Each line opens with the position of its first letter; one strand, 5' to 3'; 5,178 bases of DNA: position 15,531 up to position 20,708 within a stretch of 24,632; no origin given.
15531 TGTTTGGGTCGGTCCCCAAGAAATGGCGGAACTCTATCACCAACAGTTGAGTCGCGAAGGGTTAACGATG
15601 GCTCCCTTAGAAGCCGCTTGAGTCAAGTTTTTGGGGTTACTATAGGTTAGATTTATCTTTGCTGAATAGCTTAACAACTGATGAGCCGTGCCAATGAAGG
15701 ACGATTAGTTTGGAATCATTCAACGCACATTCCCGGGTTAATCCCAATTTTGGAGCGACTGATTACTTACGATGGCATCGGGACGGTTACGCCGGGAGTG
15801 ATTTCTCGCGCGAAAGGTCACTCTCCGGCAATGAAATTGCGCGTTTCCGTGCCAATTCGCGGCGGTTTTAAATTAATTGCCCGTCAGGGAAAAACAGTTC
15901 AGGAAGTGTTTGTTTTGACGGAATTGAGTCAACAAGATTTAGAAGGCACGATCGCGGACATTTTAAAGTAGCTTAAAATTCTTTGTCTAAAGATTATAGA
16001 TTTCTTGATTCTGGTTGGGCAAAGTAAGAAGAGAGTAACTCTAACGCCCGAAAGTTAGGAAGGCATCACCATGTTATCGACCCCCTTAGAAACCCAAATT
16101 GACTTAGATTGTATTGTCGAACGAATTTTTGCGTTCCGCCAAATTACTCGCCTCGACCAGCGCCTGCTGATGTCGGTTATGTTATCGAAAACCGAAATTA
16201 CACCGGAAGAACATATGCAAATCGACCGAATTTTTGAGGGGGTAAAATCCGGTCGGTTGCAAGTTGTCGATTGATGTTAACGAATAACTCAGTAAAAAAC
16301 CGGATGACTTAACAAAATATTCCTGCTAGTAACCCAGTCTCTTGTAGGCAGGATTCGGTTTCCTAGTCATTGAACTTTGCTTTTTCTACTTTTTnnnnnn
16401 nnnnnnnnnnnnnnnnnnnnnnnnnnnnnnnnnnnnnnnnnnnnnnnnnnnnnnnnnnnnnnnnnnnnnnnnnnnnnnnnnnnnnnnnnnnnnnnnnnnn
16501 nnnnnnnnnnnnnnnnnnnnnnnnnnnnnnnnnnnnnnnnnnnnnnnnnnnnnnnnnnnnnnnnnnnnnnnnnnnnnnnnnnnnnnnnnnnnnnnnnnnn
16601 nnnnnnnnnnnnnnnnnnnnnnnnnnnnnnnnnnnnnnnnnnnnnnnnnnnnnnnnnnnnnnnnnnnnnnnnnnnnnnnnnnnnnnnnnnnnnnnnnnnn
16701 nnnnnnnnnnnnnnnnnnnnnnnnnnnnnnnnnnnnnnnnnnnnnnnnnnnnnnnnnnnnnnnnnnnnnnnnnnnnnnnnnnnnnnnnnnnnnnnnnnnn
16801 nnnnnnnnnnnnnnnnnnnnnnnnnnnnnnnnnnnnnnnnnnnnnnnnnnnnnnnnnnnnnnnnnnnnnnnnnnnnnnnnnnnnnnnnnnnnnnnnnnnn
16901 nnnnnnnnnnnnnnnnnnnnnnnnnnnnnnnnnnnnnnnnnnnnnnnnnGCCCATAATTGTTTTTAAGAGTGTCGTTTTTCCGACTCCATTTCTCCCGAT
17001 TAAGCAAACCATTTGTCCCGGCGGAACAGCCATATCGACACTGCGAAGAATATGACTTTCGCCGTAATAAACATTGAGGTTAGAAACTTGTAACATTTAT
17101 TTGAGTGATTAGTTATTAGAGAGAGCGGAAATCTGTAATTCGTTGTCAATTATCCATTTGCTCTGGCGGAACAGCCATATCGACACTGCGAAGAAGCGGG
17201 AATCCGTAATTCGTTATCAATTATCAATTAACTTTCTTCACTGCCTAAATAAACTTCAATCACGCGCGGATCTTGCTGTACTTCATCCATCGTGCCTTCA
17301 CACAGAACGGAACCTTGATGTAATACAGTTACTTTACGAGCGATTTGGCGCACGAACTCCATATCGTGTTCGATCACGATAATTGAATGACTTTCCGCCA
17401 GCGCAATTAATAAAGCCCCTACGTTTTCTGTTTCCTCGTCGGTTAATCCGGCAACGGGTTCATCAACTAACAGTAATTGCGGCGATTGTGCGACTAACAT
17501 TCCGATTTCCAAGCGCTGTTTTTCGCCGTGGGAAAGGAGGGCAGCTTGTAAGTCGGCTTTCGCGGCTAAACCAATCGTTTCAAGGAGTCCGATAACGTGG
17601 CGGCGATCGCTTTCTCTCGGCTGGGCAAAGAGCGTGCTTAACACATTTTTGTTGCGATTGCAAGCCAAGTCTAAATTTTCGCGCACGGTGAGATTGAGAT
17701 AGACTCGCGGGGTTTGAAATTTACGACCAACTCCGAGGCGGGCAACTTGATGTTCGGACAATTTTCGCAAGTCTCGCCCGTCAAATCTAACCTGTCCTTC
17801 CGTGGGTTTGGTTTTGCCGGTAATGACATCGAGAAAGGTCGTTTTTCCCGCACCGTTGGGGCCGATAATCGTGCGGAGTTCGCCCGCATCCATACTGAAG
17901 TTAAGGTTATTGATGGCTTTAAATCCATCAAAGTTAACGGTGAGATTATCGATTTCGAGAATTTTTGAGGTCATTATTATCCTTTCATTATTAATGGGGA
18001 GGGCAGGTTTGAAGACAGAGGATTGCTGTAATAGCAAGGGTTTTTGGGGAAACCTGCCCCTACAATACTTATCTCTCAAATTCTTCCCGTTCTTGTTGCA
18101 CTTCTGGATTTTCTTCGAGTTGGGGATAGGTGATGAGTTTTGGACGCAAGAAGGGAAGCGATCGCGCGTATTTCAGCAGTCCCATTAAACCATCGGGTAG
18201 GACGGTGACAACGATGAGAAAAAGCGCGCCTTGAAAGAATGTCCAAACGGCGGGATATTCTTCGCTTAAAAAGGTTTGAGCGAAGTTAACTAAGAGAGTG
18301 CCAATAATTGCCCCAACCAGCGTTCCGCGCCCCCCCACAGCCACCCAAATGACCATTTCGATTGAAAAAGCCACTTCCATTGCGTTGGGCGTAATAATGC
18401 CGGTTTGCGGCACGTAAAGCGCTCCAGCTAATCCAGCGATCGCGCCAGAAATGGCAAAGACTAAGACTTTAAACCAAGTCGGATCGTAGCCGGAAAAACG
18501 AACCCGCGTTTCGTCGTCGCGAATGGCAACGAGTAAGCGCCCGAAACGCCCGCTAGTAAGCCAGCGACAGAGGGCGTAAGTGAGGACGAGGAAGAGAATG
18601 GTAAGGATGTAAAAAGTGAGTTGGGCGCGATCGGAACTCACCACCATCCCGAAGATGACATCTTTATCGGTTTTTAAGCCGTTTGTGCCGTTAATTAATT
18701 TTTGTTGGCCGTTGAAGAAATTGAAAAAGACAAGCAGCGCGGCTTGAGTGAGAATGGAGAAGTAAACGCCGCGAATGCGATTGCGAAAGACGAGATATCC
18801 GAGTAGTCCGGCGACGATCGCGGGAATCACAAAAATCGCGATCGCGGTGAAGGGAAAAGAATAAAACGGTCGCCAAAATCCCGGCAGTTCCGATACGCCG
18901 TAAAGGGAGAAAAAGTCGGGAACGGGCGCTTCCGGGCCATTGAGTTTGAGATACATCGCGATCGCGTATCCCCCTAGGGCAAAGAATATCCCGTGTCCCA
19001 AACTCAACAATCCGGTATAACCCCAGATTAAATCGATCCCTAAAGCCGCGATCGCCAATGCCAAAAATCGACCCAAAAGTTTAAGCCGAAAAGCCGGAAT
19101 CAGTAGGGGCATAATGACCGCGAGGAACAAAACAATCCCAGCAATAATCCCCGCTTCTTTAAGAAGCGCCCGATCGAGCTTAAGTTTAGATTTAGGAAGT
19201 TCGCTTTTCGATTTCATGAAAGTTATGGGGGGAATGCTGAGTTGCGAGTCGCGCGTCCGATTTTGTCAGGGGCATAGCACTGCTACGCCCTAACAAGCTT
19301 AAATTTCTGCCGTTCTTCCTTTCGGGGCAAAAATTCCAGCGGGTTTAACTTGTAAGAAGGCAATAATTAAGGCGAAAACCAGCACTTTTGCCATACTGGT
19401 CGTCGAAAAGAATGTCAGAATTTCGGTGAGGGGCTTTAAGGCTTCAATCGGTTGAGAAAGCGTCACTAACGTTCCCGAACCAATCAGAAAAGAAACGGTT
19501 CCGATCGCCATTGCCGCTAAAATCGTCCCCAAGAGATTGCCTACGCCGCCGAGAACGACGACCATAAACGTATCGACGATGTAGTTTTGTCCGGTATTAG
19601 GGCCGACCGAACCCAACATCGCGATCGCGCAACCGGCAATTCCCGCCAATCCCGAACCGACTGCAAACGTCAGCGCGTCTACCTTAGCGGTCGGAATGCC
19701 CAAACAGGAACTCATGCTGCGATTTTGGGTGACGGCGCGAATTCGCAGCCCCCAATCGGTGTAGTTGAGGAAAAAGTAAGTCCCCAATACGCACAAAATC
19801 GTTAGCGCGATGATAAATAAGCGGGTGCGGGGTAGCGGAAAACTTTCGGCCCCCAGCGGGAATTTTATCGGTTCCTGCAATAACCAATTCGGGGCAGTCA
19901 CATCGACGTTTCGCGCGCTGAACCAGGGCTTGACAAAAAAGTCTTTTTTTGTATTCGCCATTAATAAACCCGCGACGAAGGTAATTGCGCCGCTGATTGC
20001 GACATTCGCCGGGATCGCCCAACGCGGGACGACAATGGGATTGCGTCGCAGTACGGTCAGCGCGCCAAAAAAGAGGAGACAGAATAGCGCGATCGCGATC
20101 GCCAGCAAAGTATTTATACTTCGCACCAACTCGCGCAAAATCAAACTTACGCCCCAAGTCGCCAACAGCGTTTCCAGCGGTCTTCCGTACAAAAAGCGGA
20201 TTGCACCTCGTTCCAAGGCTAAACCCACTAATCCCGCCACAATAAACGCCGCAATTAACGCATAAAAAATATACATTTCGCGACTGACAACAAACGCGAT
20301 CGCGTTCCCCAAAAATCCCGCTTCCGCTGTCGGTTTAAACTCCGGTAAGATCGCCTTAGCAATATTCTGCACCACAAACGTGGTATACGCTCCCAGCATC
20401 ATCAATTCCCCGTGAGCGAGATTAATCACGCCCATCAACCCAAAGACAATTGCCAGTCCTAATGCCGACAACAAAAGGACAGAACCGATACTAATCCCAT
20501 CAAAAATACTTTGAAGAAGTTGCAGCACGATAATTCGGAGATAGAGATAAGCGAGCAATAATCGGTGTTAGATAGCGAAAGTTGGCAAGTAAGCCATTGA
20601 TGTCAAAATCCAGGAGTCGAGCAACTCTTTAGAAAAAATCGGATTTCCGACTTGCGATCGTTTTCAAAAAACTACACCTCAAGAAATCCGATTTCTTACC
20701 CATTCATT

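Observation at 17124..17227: Repeat / urtE-derived segment / repeat structure in the urtD-urtE spacer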

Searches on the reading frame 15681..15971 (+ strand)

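Call 38: search_protein_families(library=pfam, proteins=[window:15681-15971:+], max_evalue=0.00001)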
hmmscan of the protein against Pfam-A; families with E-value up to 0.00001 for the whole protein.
window:15681-15971:+ (96 aa): 1 family
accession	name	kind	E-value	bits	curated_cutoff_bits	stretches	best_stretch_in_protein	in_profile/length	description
PF09876.14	DUF2103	-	2.6e-23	82.2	22.4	1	6-95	3-96/98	Predicted metal-binding protein (DUF2103)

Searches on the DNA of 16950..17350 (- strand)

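Call 45: search_rna_families(source=window, start=16950, end=17350, threshold=evalue, max_evalue=10)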
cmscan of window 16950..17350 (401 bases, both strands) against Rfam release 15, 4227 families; matches with E-value up to 10: 2.
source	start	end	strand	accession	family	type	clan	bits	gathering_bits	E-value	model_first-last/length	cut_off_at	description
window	17044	17141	+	RF02513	PYLIS_6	Cis-reg;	-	19.4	80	1.4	1-100/100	no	Pyrrolysine insertion sequence transposase 2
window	17197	17266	-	RF01156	SNORD123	Gene; snRNA; snoRNA; CD-box;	-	14.2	45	8.5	1-70/70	no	Small nucleolar RNA SNORD123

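Call 46: search_dna_similar(query=window:17097-17245:-, collection=plasmids, mode=distant, max_evalue=1, max_rows=15)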
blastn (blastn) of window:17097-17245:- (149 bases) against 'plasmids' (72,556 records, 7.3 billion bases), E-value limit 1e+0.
No match.

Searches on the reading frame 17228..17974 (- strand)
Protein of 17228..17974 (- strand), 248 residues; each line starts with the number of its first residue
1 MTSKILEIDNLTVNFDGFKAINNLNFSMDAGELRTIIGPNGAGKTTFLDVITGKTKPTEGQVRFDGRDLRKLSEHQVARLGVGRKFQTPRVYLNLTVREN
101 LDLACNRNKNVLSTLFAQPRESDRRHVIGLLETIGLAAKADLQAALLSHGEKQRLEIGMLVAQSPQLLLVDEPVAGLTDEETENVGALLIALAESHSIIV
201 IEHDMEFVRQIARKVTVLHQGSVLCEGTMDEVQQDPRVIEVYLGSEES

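Call 13: search_protein_families(library=ncbifam, proteins=[window:17228-17974:-])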
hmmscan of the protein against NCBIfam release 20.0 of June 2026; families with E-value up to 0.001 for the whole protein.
window:17228-17974:- (248 aa): 190 families (the best 25 are shown)
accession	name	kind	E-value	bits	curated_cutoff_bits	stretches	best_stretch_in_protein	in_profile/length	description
TIGR03411.1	urea_trans_UrtD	equivalog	1.3e-113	378.6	304.1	1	5-244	2-241/242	urea ABC transporter ATP-binding protein UrtD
NF008449.1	PRK11300.1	equivalog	2.1e-59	200.8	362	1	1-245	1-254/255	high-affinity branched-chain amino acid ABC transporter ATP-binding protein LivG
TIGR04406.1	LPS_export_lptB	equivalog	3.5e-42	144.4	240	1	6-246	2-236/239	LPS export ABC transporter ATP-binding protein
TIGR02315.1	ABC_phnC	equivalog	1.7e-39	135.7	266.1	1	5-235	1-236/243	phosphonate ABC transporter ATP-binding protein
TIGR01188.1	drrA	subfamily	2.2e-39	135.6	312.45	1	15-234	3-213/302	daunorubicin resistance ABC transporter, ATP-binding protein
NF007253.0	PRK09700.1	equivalog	6e-38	130.7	772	1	1-244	1-243/510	D-allose ABC transporter ATP-binding protein AlsA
TIGR02673.1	FtsE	equivalog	5.6e-37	127.5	264.85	1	5-221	1-213/214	cell division ATP-binding protein FtsE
TIGR03410.1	urea_trans_UrtE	equivalog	2.6e-36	125.2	285.8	1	6-235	1-222/230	urea ABC transporter ATP-binding subunit UrtE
NF010068.0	PRK13548.1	equivalog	7e-36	123.6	261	1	3-242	3-240/261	heme ABC transporter ATP-binding protein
TIGR03864.1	PQQ_ABC_ATP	hypoth_equivalog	1.2e-34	119.8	302.25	1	6-237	2-224/236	ABC transporter, ATP-binding subunit, PQQ-dependent alcohol dehydrogenase system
TIGR03873.1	F420-0_ABC_ATP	hypoth_equivalog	1.2e-33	116.4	372.4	1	6-242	2-234/256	putative F420-0 ABC transporter ATP-binding protein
TIGR00968.1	3a0106s01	subfamily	2.5e-33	115.6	342.75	1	7-237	2-223/237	sulfate ABC transporter ATP-binding protein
TIGR04521.1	ECF_ATPase_2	equivalog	4.7e-33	114.4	330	1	18-239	18-239/279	energy-coupling factor transporter ATPase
NF041861.1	YtfR_transport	equivalog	1e-32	113.3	850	1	5-245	1-236/492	galactofuranose ABC transporter, ATP-binding protein YtfR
NF011967.0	PRK15439.1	equivalog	1.6e-32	112.6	586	1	3-235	9-230/510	autoinducer 2 ABC transporter ATP-binding protein LsrA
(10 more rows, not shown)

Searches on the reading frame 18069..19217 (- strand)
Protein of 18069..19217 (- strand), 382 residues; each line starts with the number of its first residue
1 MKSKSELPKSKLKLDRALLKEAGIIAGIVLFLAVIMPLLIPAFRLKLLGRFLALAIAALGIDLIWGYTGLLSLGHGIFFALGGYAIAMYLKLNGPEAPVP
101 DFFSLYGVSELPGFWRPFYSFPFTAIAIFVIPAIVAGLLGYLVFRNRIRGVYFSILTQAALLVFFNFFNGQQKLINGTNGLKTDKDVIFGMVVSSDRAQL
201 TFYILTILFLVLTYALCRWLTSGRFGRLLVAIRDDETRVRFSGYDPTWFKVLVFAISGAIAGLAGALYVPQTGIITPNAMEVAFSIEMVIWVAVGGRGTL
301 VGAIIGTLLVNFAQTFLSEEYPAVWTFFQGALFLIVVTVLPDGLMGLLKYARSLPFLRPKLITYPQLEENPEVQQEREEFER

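Call 13: search_protein_families(library=ncbifam, proteins=[window:18069-19217:-])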
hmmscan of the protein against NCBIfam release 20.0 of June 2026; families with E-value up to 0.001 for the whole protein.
window:18069-19217:- (382 aa): 11 families
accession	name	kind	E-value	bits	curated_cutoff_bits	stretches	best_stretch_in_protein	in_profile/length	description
TIGR03408.1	urea_trans_UrtC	equivalog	1e-131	439.4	296.2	1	38-347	2-313/313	urea ABC transporter permease subunit UrtC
TIGR03727.1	urea_t_UrtC_arc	equivalog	8.7e-47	159.8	575.55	2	127-349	111-342/369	urea ABC transporter, permease protein UrtC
NF008450.0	PRK11301.1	subfamily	1e-19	71.3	366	2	180-347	243-408/418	high-affinity branched-chain amino acid ABC transporter permease LivM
TIGR03622.1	urea_t_UrtB_arc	equivalog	2.3e-15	56.6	374.25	1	129-350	61-282/284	urea ABC transporter, permease protein UrtB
TIGR03409.1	urea_trans_UrtB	equivalog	1.8e-12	47.6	250.3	1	129-344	67-285/291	urea ABC transporter permease subunit UrtB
NF007067.0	PRK09512.1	equivalog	9.9e-09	34.8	398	1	129-316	105-291/321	ribose ABC transporter permease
NF011961.0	PRK15432.1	equivalog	2.3e-07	30.4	388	1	195-343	152-306/344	autoinducer 2 ABC transporter permease LsrC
NF040906.3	GguB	equivalog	3.3e-06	26.6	450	1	193-311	218-338/375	multiple monosaccharide ABC transporter permease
NF007252.0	PRK09699.1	equivalog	5.1e-05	22.7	396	1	131-317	102-296/326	D-allose ABC transporter permease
TIGR02004.1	PTS-IIBC-malX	hypoth_equivalog_domain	0.0005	18.8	632.2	1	261-348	101-188/517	maltose/glucose-specific PTS transporter subunit IIBC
NF008630.0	PRK11618.1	equivalog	0.00053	19.3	363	1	198-345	161-313/331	galactofuranose ABC transporter, permease protein YjfF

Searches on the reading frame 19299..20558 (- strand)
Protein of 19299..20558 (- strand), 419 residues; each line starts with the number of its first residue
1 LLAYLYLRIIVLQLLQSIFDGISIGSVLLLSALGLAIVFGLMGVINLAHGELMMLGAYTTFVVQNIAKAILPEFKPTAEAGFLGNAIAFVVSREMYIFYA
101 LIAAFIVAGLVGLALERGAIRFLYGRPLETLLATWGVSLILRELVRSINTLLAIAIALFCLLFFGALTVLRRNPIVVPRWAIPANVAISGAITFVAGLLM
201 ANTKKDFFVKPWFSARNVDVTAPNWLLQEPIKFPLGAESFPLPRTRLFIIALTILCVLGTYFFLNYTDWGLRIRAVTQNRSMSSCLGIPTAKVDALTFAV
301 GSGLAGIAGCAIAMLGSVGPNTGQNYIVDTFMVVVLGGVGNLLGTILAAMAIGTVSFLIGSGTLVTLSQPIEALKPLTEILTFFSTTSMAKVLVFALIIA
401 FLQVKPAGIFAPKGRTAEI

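Call 13: search_protein_families(library=ncbifam, proteins=[window:19299-20558:-])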
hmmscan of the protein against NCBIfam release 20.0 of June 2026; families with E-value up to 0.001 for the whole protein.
window:19299-20558:- (419 aa): 5 families
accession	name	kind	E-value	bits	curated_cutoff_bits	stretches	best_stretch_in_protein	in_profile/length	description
TIGR03409.1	urea_trans_UrtB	equivalog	8.1e-99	330.9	250.3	2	16-363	2-261/291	urea ABC transporter permease subunit UrtB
TIGR03622.1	urea_t_UrtB_arc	equivalog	2.3e-36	125.6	374.25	2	246-357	134-246/284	urea ABC transporter, permease protein UrtB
NF008011.0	PRK10740.1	equivalog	1.2e-20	74.4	379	2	246-366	157-277/308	high-affinity branched-chain amino acid ABC transporter permease LivH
TIGR03408.1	urea_trans_UrtC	equivalog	4.6e-06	26.6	296.2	1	247-356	168-280/313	urea ABC transporter permease subunit UrtC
NF047929.1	ABC_B6_perm_2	equivalog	7.8e-05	22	400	1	252-319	189-255/337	putative B6 ABC transporter permease subunit 2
